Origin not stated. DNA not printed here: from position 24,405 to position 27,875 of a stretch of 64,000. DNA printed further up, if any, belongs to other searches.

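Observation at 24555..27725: Stand-alone 1,056-aa GHKL-ATPase / HNH-nuclease fusion: candidate undescribed single-gene DNA-targeting (defence-like) system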

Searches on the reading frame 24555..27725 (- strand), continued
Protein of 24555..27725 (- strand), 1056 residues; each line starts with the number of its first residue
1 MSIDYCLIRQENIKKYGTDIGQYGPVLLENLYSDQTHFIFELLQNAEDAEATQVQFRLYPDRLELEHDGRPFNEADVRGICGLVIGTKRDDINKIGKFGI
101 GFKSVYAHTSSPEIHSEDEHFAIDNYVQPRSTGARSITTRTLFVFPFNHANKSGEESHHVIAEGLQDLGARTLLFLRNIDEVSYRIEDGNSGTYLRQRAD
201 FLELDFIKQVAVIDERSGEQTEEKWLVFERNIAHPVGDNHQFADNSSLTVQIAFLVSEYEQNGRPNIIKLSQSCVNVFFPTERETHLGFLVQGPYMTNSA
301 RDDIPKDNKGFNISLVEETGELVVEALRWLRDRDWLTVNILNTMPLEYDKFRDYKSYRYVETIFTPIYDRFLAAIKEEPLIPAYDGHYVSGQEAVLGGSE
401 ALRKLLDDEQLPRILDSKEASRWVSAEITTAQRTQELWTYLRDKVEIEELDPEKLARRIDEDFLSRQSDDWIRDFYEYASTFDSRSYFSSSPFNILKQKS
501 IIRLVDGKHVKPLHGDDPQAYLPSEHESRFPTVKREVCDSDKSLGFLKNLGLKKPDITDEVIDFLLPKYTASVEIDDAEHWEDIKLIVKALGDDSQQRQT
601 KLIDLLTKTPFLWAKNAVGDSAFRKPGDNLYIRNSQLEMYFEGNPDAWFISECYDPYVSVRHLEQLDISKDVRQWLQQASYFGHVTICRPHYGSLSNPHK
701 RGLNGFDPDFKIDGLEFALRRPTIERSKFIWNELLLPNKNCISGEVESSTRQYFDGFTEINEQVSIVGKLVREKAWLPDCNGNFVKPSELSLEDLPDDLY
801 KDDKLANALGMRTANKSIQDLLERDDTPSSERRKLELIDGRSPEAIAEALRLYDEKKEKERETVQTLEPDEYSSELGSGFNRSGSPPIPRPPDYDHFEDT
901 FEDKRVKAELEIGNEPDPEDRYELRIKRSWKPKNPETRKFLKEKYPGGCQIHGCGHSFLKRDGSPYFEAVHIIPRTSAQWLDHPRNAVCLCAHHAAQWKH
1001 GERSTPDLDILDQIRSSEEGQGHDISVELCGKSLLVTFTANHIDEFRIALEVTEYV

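Call 69: find_encoding_contigs(protein=P0048, flank=10000, max_places=1)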
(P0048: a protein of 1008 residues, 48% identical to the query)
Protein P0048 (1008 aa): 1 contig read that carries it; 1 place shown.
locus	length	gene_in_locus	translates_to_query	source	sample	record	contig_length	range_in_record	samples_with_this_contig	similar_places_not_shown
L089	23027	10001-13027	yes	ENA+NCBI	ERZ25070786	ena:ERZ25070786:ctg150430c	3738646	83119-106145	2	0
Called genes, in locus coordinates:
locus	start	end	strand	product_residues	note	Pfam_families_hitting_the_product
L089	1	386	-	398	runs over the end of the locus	-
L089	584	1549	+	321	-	-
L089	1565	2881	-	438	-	PF13167:GTP-bdg_N, PF16360:GTP-bdg_M, PF01926:MMR_HSR1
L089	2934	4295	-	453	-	PF00890:FAD_binding_2 (faint), PF01134:GIDA, PF01266:DAO (weak), PF12831:FAD_oxidored (faint), PF13450:NAD_binding_8 (weak)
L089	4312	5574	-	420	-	PF00109:ketoacyl-synt, PF02801:Ketoacyl-synt_C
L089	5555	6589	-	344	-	PF02504:FA_synthesis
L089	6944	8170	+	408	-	-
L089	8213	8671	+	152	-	PF01668:SmpB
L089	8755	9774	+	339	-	PF00579:tRNA-synt_1b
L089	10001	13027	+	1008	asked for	PF25794:SACS, PF13020:NOV_C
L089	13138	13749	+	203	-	PF01205:Impact_N, PF09186:DUF1949 (weak)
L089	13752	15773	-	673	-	PF13181:TPR_8 (faint), PF13428:TPR_14 (faint), PF23914:TPR_CcmH_CycH (faint), PF14559:TPR_19 (weak)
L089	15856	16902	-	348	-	PF06347:SH3_4 (faint), PF08239:SH3_3, PF18348:SH3_16 (faint), PF12913:SH3_6 (faint), PF08239:SH3_3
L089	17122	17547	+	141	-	PF01521:Fe-S_biosyn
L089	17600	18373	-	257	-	PF08239:SH3_3 (weak)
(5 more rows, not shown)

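Call 86: search_dna_similar(query=window:24558-27725:-, collection=plasmids, mode=protein, max_rows=15)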
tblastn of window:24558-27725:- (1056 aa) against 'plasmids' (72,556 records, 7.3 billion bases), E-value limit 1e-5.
Records with a match: 21; places in all: 23; records where one place covers at least 80% of the query: 4.
Best place of each record, by identity: <60% 21.
By first word of the organism name: Rhizobium 2; Hymenobacter 2; Streptomyces 2; Bradyrhizobium 2; Methanomethylovorans 1; Ensifer 1; Chryseobacterium 1; Sulfuricurvum 1; Halosimplex 1; Halorubrum 1; and 7 more.
By predicted mobility (MOB-suite, as given by PLSDB): non-mobilizable 15; conjugative 3; mobilizable 3.
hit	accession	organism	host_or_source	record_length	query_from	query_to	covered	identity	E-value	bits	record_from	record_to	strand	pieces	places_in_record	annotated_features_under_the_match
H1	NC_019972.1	Methanomethylovorans hollandica DSM 15978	-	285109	2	784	74%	37.5%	2e-140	475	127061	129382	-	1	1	molecular chaperone of HSP90 family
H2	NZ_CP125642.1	Rhizobium sp. BT03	Phaseolus vulgaris,Pure culture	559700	32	1052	97%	26.1%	1e-57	226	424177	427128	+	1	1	hypothetical protein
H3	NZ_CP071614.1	Rhizobium bangladeshense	lentil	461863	32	1001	92%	27.4%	1e-53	213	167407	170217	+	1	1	hypothetical protein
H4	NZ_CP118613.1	Ensifer adhaerens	Pure isolate,Rhizosphere of Cyperus ...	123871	32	1053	97%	25.4%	2e-53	212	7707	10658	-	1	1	hypothetical protein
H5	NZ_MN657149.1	Chryseobacterium sp.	-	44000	32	878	80%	26.3%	6e-54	214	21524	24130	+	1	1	AAA domain-containing protein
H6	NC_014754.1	Sulfuricurvum kujiense DSM 16994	drain water from underground crude oil ...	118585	27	786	72%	25.5%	1e-51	207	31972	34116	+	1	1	DUF3883 domain-containing protein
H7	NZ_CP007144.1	Hymenobacter swuensis DY53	-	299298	27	660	60%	26.4%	2e-34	151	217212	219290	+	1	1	AAA domain-containing protein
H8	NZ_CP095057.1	Hymenobacter sp. 5414T-23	single cell,air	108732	30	415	37%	25.9%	9e-13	81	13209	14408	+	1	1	DUF3883 domain-containing protein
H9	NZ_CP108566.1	Streptomyces sp. NBC_01201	-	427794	30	444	39%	23.6%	7e-9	68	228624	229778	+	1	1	none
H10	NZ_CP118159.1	Halosimplex aquaticum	cell culture,solar salterns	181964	28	395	35%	25.1%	3e-15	89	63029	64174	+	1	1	DUF3883 domain-containing protein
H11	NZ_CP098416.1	Halorubrum hochsteinianum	cell culture,underground brine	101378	41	388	33%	25.4%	1e-13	84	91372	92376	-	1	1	HNH endonuclease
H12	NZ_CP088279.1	Bradyrhizobium barranii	Glycine max cv. AC Glengarry,cell ...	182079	37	330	28%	24.2%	5e-8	65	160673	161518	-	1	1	ATPase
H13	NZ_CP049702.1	Bradyrhizobium barranii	Glycine max cv. AC Glengarry,cell ...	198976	37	330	28%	24.2%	5e-8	65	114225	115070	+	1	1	ATPase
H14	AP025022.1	Calothrix sp. PCC 7716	-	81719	41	304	25%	25.6%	4e-12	79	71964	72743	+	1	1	hypothetical protein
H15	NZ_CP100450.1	Halomarina sp. BCD28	cell culture,sediment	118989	38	283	23%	26.6%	1e-7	64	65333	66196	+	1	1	hypothetical protein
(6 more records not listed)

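Call 87: search_dna_similar(query=window:24558-27725:-, collection=phages, mode=protein, max_rows=10)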
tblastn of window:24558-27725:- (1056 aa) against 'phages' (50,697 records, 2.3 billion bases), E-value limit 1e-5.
Records with a match: 2; places in all: 2; records where one place covers at least 80% of the query: 1.
Best place of each record, by identity: <60% 2.
By first word of the organism name: Bacteriophage 2.
By host as written in the record: - 2.
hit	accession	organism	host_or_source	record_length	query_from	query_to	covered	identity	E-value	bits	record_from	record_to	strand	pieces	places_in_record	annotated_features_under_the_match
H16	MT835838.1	Bacteriophage sp.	human fecal samples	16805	5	1054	99%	24.6%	7e-67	253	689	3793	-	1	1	record has no annotation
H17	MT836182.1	Bacteriophage sp.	human fecal samples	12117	925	1050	12%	27.1%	8e-7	60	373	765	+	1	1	record has no annotation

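Call 88: get_annotated_region(hit=H2, flank=9000)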
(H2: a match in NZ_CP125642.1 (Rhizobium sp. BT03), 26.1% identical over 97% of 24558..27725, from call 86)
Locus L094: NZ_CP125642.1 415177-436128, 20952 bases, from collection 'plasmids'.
description: Rhizobium sp. BT03 plasmid pRspBT03e, complete sequence
organism: Rhizobium sp. BT03 (NCBI taxid 3045156)
taxonomy: Bacteria; Pseudomonadota; Alphaproteobacteria; Hyphomicrobiales; Rhizobiaceae; Rhizobium; Rhizobium sp. BT03
host: -; source: Phaseolus vulgaris,Pure culture; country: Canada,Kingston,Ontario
typing (MOB-suite, as given by PLSDB): non-mobilizable
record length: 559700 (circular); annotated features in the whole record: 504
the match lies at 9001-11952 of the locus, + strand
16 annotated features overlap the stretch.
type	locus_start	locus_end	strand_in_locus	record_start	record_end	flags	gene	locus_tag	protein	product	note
CDS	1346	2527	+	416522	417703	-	-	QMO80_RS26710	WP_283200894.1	dsDNA nuclease domain-containing protein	-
CDS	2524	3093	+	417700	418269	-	-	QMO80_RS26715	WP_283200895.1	hypothetical protein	-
CDS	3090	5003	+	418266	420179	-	-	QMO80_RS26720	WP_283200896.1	hypothetical protein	-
CDS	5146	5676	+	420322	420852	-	-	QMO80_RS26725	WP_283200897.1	hypothetical protein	-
CDS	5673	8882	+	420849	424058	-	-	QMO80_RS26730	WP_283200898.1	helicase-related protein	-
CDS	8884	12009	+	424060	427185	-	-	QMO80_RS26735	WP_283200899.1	hypothetical protein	-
CDS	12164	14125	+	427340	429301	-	-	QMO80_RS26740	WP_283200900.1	elongation factor G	-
CDS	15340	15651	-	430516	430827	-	-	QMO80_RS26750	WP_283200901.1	hypothetical protein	-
CDS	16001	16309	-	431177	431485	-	-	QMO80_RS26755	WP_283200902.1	hypothetical protein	-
CDS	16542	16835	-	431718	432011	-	-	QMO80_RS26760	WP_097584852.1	hypothetical protein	-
CDS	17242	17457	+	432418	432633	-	-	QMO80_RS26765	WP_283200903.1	hypothetical protein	-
CDS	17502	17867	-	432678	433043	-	-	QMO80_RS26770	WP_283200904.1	hypothetical protein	-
CDS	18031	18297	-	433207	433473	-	-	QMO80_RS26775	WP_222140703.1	BON domain-containing protein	-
CDS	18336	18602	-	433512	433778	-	-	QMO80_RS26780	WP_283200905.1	DUF1488 domain-containing protein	-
CDS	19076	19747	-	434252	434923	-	-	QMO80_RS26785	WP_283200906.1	hypothetical protein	-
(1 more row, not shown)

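Call 89: get_annotated_region(hit=H1, flank=9000)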
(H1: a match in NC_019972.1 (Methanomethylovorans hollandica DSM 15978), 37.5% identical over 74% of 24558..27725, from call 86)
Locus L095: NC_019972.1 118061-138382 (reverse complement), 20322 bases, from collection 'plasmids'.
description: Methanomethylovorans hollandica DSM 15978 plasmid pMETHO01, complete sequence
organism: Methanomethylovorans hollandica DSM 15978 (NCBI taxid 867904)
taxonomy: Archaea; Euryarchaeota; Methanomicrobia; Methanosarcinales; Methanosarcinaceae; Methanomethylovorans; Methanomethylovorans hollandica; Methanomethylovorans hollandica DSM 15978
host: -; source: -; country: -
typing (MOB-suite, as given by PLSDB): non-mobilizable; replicon rep_cluster_57
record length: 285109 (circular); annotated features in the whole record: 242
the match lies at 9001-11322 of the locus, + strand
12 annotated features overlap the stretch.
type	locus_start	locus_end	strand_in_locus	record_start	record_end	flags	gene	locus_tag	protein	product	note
CDS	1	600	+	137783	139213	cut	-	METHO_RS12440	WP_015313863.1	hypothetical protein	-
CDS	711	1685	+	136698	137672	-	-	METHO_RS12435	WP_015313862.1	tetratricopeptide repeat protein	-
CDS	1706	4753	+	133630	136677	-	-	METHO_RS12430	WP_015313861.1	ATP-dependent DNA helicase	-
CDS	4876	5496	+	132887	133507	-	-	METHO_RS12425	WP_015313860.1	hypothetical protein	-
CDS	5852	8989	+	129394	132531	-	-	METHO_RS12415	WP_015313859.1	helicase-related protein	-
CDS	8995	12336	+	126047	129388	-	-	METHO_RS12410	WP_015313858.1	molecular chaperone of HSP90 family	-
CDS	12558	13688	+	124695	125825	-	-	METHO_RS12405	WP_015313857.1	hypothetical protein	-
CDS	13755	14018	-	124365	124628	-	-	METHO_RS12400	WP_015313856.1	type II toxin-antitoxin system RelE/ParE family toxin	GO:0030541 - plasmid partitioning [Evidence IEA]; GO:0051290 - protein heterotetramerization [Evidence IEA]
CDS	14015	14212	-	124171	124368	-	-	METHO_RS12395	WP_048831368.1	hypothetical protein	-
CDS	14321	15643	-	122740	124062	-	-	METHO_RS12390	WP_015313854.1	restriction endonuclease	GO:0009307 - DNA restriction-modification system [Evidence IEA]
CDS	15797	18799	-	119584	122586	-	-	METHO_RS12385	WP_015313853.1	DEAD/DEAH box helicase family protein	-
CDS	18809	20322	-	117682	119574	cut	-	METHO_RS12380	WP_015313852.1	site-specific DNA-methyltransferase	GO:0006306 - DNA methylation [Evidence IEA]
